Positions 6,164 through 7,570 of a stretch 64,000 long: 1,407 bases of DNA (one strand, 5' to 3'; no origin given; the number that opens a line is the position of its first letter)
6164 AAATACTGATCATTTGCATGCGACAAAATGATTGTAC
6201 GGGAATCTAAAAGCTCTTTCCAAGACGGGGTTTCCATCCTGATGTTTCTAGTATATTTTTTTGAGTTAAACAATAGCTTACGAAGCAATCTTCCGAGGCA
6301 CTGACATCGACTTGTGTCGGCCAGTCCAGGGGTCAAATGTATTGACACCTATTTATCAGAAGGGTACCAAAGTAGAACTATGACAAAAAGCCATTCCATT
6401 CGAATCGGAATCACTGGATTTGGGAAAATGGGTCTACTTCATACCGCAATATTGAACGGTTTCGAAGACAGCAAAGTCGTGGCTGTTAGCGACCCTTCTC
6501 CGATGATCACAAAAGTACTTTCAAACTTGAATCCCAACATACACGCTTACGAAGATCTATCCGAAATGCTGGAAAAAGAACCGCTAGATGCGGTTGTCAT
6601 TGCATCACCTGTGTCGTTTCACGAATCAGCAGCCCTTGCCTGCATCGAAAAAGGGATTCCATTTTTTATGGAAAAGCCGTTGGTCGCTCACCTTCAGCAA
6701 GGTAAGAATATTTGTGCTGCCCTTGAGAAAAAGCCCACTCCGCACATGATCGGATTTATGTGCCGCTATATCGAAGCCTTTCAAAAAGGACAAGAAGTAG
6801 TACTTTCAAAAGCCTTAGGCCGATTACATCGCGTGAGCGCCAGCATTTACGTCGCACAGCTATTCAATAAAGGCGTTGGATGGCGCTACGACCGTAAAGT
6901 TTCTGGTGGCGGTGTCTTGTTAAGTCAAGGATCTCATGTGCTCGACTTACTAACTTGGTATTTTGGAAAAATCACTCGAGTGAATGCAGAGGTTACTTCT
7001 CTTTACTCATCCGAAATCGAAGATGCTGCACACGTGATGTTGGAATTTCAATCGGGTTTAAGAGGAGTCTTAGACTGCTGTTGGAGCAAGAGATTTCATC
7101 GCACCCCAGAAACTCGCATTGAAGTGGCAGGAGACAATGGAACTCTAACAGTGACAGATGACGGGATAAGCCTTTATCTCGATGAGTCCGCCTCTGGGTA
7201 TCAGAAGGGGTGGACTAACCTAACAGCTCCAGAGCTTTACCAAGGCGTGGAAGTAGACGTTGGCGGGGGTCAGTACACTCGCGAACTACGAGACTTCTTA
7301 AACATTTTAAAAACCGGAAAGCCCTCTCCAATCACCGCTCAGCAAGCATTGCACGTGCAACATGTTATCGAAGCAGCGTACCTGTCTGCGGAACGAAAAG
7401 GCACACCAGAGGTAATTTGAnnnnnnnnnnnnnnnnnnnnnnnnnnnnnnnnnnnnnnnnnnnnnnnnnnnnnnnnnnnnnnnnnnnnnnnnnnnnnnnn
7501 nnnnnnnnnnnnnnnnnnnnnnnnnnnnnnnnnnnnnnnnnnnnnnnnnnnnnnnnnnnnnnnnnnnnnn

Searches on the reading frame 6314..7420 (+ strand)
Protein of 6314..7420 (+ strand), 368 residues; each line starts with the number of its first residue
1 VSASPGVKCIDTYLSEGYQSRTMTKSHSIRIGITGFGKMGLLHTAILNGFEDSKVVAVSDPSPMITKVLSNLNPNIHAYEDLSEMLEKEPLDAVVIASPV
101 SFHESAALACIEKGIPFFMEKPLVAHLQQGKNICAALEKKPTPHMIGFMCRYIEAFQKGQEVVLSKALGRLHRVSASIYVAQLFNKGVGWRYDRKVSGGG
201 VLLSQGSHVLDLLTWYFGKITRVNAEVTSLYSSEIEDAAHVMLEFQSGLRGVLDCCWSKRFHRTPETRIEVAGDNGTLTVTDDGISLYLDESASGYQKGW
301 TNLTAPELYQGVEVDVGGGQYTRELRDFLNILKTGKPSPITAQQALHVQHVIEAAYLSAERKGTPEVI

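Call 70: search_protein_families(library=pfam, proteins=[window:6314-7420:+], max_evalue=0.0001)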
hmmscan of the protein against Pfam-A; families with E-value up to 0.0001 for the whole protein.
window:6314-7420:+ (368 aa): 3 families
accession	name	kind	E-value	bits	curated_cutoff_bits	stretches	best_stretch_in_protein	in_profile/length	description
PF22725.1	GFO_IDH_MocA_C3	-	1.7e-26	93.1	27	1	156-278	1-123/124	GFO/IDH/MocA C-terminal domain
PF02894.22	GFO_IDH_MocA_C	-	7.7e-23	81.9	22.9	1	166-363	7-214/218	Oxidoreductase family, C-terminal alpha/beta domain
PF01408.29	GFO_IDH_MocA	-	1.2e-20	74.9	24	1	29-147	1-119/120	Oxidoreductase family, NAD-binding Rossmann fold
